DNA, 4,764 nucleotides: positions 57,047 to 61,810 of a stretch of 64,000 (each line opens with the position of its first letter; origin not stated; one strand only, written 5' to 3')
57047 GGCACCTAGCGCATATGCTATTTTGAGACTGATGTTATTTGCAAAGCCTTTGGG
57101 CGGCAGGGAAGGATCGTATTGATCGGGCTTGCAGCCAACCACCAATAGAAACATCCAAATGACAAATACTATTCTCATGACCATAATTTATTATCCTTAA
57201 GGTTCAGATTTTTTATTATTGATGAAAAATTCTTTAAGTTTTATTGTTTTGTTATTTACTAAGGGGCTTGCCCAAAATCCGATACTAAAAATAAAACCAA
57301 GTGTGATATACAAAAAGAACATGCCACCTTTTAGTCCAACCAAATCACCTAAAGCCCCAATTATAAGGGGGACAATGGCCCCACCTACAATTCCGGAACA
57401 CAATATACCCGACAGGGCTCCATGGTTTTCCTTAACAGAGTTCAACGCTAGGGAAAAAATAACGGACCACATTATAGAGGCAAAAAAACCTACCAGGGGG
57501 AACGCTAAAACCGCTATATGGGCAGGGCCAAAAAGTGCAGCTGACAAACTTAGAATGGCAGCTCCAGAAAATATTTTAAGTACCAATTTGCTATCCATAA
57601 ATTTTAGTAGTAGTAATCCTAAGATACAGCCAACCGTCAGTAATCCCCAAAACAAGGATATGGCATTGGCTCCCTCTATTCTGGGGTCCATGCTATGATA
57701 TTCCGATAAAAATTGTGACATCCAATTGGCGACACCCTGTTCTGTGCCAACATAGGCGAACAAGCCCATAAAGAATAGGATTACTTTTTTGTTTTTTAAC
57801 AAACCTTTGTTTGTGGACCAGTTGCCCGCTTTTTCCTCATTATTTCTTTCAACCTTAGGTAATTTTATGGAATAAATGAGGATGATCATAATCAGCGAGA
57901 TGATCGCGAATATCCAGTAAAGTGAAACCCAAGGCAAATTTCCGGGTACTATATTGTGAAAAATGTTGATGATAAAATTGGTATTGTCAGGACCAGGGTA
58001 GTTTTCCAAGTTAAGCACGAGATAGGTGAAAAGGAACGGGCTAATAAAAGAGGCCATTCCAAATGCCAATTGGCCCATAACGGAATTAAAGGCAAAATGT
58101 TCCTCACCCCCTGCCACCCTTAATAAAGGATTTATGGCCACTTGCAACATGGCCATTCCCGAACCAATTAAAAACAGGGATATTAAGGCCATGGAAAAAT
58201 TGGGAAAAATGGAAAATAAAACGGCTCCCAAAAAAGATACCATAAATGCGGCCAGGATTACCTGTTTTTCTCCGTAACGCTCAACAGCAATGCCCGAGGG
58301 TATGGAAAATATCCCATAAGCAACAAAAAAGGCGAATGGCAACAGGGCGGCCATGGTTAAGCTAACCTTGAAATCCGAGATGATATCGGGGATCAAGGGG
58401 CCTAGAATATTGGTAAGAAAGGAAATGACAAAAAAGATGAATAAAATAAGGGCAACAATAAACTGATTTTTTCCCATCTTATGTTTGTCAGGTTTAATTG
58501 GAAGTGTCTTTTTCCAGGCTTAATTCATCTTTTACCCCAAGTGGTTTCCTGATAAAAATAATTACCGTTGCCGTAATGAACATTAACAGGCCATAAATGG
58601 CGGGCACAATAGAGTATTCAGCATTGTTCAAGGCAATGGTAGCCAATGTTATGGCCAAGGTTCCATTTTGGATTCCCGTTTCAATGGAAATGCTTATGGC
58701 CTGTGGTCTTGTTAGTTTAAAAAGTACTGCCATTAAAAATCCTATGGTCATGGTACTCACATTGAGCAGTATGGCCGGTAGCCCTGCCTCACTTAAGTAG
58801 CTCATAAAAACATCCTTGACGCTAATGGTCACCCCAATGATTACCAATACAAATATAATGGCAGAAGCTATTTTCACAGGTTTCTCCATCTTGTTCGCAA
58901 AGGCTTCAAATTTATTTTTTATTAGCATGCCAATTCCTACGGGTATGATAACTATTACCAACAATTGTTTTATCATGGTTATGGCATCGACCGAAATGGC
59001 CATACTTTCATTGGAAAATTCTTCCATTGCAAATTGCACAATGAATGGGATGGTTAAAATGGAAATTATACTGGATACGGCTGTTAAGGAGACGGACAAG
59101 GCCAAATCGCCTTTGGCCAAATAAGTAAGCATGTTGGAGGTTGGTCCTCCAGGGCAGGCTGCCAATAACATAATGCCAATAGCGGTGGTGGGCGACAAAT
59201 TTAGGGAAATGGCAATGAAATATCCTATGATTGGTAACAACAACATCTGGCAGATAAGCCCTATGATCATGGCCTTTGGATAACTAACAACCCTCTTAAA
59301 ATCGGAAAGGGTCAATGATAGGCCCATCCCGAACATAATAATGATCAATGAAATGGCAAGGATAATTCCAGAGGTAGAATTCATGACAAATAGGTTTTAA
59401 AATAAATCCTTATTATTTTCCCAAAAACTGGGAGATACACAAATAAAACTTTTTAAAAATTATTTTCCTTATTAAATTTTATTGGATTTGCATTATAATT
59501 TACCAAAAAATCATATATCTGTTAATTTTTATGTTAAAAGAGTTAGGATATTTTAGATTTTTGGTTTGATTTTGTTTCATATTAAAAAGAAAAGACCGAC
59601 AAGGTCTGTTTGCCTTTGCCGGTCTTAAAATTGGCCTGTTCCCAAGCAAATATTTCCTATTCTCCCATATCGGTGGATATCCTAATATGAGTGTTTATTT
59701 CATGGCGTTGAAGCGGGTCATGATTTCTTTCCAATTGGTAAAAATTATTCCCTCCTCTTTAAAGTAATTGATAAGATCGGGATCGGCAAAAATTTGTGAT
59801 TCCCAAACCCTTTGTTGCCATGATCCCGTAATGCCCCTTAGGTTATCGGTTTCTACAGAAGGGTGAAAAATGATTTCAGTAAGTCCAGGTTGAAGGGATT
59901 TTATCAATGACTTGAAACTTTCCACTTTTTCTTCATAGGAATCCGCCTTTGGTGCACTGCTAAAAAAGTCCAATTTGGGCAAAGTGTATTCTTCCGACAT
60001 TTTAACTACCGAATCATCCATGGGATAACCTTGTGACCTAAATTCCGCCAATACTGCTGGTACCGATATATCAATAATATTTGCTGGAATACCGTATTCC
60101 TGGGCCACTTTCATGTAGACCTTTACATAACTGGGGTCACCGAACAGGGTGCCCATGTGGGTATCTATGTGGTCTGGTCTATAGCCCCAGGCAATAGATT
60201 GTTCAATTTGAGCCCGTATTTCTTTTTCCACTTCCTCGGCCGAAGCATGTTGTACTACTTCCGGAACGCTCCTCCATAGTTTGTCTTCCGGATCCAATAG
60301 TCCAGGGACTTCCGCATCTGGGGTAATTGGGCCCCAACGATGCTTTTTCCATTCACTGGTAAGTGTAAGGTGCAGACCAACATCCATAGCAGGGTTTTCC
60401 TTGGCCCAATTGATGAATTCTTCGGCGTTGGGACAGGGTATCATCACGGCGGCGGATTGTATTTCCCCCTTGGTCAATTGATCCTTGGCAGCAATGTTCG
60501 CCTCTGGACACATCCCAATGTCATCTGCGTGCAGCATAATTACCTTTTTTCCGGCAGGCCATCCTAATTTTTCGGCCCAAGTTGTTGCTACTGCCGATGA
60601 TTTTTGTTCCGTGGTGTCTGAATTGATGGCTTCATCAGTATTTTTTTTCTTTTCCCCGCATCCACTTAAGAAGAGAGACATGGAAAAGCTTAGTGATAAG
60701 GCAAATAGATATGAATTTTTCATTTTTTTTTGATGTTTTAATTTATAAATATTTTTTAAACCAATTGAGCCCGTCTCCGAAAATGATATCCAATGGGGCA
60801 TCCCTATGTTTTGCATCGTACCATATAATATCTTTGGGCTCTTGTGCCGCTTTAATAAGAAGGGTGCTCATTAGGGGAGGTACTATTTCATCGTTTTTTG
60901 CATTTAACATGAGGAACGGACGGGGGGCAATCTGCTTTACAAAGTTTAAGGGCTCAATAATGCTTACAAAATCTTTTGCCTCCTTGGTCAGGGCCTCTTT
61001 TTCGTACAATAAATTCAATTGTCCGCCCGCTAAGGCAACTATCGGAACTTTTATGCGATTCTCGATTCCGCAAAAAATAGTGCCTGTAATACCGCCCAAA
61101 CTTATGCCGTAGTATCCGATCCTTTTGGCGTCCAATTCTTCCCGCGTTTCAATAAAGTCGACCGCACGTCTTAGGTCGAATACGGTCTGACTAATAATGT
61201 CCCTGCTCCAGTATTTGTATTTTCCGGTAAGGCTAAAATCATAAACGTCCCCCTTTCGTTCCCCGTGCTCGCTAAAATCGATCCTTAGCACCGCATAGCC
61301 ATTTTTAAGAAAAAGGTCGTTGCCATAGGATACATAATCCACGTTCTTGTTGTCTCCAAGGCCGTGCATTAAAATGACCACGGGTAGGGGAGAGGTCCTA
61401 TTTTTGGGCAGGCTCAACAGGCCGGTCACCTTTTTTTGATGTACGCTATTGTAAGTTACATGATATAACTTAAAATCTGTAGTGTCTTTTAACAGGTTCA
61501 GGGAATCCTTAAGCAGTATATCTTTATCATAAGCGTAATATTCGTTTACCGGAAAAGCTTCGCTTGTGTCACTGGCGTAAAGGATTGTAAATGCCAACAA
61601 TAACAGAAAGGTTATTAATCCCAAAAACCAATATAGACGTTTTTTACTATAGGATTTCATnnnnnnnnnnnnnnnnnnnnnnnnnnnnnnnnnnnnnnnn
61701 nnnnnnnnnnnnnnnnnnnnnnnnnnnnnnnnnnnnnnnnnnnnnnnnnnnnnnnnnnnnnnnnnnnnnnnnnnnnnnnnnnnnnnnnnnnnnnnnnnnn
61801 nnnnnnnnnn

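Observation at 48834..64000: Large membrane-anchored hydrolase cluster (three ceramidase-fold proteins, PqaA, GH92, esterases, deacetylase): candidate glycolipid-catabolism system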

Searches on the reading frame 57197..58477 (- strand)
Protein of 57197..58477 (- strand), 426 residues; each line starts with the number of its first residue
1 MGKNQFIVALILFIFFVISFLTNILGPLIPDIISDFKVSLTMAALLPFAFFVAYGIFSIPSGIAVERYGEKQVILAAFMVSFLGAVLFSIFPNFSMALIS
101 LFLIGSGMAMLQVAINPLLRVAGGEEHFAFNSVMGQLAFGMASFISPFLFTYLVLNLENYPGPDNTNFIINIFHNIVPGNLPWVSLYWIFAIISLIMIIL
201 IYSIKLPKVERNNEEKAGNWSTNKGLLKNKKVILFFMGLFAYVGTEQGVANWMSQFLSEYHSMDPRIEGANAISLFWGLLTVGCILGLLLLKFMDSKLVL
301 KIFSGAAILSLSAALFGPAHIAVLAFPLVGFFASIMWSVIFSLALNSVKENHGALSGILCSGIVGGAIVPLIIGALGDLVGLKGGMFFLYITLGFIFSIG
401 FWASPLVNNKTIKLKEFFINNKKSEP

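Call 4: search_protein_families(library=pfam, proteins=[window:57197-58477:-], max_evalue=0.01)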
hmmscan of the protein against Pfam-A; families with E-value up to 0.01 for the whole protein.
window:57197-58477:- (426 aa): 1 family
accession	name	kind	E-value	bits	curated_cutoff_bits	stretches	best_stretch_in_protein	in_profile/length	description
PF07690.21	MFS_1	-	2.2e-31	109.5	33.4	1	11-358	1-334/347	Major Facilitator Superfamily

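Call 6: search_protein_families(library=ncbifam, proteins=[window:57197-58477:-], max_evalue=0.001)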
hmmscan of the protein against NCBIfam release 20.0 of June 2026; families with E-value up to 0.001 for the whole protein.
window:57197-58477:- (426 aa): 9 families
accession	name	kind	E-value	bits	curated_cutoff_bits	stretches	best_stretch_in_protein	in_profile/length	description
TIGR01272.1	gluP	subfamily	7.5e-38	130.8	202.55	1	88-393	4-304/310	glucose/galactose MFS transporter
TIGR00885.1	fucP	equivalog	7.9e-29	101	280.4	1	9-379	6-381/410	L-fucose:H+ symporter permease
NF046060.1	NagP_SO3503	equivalog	8.2e-22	77.7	625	1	8-389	8-404/423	N-acetylglucosamine MFS transporter NagP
NF007524.0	PRK10133.1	equivalog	1e-20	74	427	1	8-381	28-409/438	L-fucose:H+ symporter permease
NF002982.0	PRK03699.1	equivalog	1.4e-17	63.8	221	1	177-402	156-379/395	MFS transporter TsgA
TIGR00893.1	2A0114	subfamily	3.5e-11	42.7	395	1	16-388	3-382/399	D-galactonate transporter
NF007256.0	PRK09705.1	subfamily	1.3e-05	24.4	312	1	6-118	10-121/393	cyanate transporter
NF008654.0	PRK11652.1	equivalog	5.7e-05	22.2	479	1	9-134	12-138/397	multidrug efflux MFS transporter EmrD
TIGR00896.1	CynX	subfamily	0.00017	20.8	406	1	10-118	4-111/355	CynX/NimT family MFS transporter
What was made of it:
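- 57197..58477 (-): MFS permease with weak, sub-cutoff resemblance to sugar permeases of the GluP / FucP / NagP type. Calls 4 and 6.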

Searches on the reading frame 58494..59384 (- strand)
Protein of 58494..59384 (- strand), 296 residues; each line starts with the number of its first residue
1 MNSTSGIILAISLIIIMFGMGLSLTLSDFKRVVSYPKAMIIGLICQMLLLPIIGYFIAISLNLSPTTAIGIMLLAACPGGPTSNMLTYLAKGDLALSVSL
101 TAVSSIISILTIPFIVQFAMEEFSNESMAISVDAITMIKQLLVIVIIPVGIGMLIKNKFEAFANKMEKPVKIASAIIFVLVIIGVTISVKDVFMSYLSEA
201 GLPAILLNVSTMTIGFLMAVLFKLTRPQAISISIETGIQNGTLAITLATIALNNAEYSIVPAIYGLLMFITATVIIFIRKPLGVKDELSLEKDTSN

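Call 4: search_protein_families(library=pfam, proteins=[window:58494-59384:-], max_evalue=0.01)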
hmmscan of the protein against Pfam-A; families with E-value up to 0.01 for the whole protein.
window:58494-59384:- (296 aa): 3 families
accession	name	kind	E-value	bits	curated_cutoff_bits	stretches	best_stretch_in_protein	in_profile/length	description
PF01758.21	SBF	-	5.8e-42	144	24.3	1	10-192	1-187/191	Sodium Bile acid symporter family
PF13593.11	SBF_like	-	1.4e-16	61.2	25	1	12-253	36-281/313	SBF-like CPA transporter family (DUF4137)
PF03547.23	Mem_trans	-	0.0002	20.5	25.7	1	15-115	243-342/343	Membrane transport protein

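Call 6: search_protein_families(library=ncbifam, proteins=[window:58494-59384:-], max_evalue=0.001)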
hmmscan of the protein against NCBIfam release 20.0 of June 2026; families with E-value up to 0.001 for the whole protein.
window:58494-59384:- (296 aa): 2 families
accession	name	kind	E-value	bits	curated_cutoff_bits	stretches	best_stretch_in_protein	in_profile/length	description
TIGR00841.1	bass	subfamily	1e-64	218.8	326.3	1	7-275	37-300/321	bile acid:sodium symporter family transporter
NF047939.1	PantTportPanS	equivalog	8.8e-34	117.5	400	1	10-252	34-270/299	ketopantoate/pantoate/pantothenate transporter PanS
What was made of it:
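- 58494..59384 (-): BASS/SBF-family Na+-coupled organic-anion transporter. First gene of block 2. Pfam SBF 144 bits; TIGR00841 219 bits, below its cut-off (calls 4, 6).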

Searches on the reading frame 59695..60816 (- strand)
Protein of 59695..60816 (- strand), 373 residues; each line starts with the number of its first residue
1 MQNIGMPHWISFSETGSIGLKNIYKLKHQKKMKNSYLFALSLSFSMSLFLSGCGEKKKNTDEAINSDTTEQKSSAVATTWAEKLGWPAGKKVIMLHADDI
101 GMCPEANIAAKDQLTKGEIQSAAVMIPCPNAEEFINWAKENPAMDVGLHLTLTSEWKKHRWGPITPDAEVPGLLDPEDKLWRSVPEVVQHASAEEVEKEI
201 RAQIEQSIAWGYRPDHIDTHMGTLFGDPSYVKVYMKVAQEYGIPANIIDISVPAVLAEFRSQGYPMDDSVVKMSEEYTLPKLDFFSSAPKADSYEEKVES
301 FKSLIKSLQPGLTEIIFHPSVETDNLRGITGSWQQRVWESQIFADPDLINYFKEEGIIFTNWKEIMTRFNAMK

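Call 4: search_protein_families(library=pfam, proteins=[window:59695-60816:-], max_evalue=0.01)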
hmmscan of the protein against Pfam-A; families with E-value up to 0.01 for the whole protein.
window:59695-60816:- (373 aa): 1 family
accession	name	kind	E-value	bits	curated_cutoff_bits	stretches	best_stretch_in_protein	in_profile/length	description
PF04794.17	YdjC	-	4.7e-55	187.7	29.7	1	93-353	2-265/266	YdjC-like protein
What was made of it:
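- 59695..60723 (-): YdjC-family carbohydrate de-N-acetylase lipoprotein, 342 aa from the ATG at 60723. Pfam 188 bits (call 4).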

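Call 6: search_protein_families(library=ncbifam, proteins=[window:59695-60816:-], max_evalue=0.001)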
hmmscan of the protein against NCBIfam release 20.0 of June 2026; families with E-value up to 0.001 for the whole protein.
window:59695-60816:- (373 aa): 3 families
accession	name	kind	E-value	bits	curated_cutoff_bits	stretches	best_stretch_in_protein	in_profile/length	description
NF052308.1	CarbhyDeactlThm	equivalog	7.9e-36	123.7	400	1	83-349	5-246/265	carbohydrate deacetylase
TIGR03473.1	HpnK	hypoth_equivalog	2.6e-21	76.1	232.6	1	91-246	2-155/283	hopanoid biosynthesis-associated protein HpnK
NF002559.0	PRK02134.1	equivalog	8.8e-20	71.3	227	1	91-364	3-248/249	chitin disaccharide deacetylase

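Call 39: search_solved_structures(query=window:59695-60723:-, max_evalue=0.001)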
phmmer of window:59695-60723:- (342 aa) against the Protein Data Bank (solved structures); distinct sequences matched with E-value up to 0.001: 4.
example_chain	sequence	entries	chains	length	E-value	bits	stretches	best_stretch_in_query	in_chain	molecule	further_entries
8jqe_A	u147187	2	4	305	7.8e-45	156.7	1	49-337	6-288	YdjC family protein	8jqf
2e67_A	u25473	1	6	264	1.2e-17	67.3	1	51-306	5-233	Hypothetical protein TTHB029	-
2i5i_A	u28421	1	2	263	6.7e-14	55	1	60-334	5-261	UPF0249 protein EF_3048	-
7vi8_A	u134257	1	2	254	0.00072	22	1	60-219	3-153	Chitooligosaccharide deacetylase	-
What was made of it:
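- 59695..60723 (-): Best solved relative is 8jqe, E 8e-45 (call 39).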

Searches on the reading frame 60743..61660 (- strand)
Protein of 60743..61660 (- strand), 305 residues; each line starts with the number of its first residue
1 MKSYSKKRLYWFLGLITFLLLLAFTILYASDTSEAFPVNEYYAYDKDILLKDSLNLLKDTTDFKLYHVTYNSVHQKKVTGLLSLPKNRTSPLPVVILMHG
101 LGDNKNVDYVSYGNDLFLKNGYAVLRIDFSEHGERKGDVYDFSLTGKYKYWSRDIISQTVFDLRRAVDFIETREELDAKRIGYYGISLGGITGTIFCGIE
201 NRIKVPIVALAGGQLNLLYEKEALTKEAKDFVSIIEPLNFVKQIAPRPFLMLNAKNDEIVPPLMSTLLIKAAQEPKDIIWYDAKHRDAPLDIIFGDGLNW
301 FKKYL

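Call 4: search_protein_families(library=pfam, proteins=[window:60743-61660:-], max_evalue=0.01)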
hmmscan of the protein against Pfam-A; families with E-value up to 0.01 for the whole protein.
window:60743-61660:- (305 aa): 9 families
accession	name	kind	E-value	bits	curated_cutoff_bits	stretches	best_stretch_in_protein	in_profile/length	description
PF20434.5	BD-FAE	-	5.2e-12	46.2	26.8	1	83-130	4-56/215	BD-FAE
PF05448.18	AXE1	-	4.6e-11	42.5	21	1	60-204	51-201/321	Acetyl xylan esterase (AXE1)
PF00561.26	Abhydrolase_1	-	3.2e-09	37.3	25.8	1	93-212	1-101/245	alpha/beta hydrolase fold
PF12146.15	Hydrolase_4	-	7e-08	32.5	27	1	91-210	3-106/239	Serine aminopeptidase, S33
PF06500.17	FrsA-like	-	0.00017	20.9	22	1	60-133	163-234/414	Esterase FrsA-like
PF01738.24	DLH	-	0.0002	21.5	21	1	80-261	3-158/217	Dienelactone hydrolase family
PF00326.27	Peptidase_S9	-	0.00096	19.1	22.6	0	157-273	42-171/213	Prolyl oligopeptidase family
PF12697.13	Abhydrolase_6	-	0.0011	20.1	26.3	0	95-211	1-92/217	Alpha/beta hydrolase family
PF02129.25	Peptidase_S15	-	0.0059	16.8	23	1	83-195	10-111/262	X-Pro dipeptidyl-peptidase (S15 family)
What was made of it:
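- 60743..61660 (-): Membrane-anchored alpha/beta hydrolase (AXE1 / BD-FAE-like esterase), 305 aa. Pfam (call 4).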

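Call 6: search_protein_families(library=ncbifam, proteins=[window:60743-61660:-], max_evalue=0.001)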
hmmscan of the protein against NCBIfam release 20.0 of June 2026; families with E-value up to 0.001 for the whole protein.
window:60743-61660:- (305 aa): 4 families
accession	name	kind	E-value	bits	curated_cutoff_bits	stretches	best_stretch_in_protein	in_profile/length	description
NF007857.0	PRK10566.1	equivalog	6.6e-12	45.8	201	1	81-274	15-214/249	esterase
NF047920.1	lactonase_UilS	equivalog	2.1e-11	44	400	1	75-239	8-158/285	UilS family quorum-quenching N-acyl-homoserine lactonase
TIGR03502.1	lipase_Pla1_cef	subfamily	1e-07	30.6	383.9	1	89-201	443-572/790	VolA/Pla-1 family phospholipase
NF003460.0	PRK05077.1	equivalog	3.1e-05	22.9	477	1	61-133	164-234/414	esterase FrsA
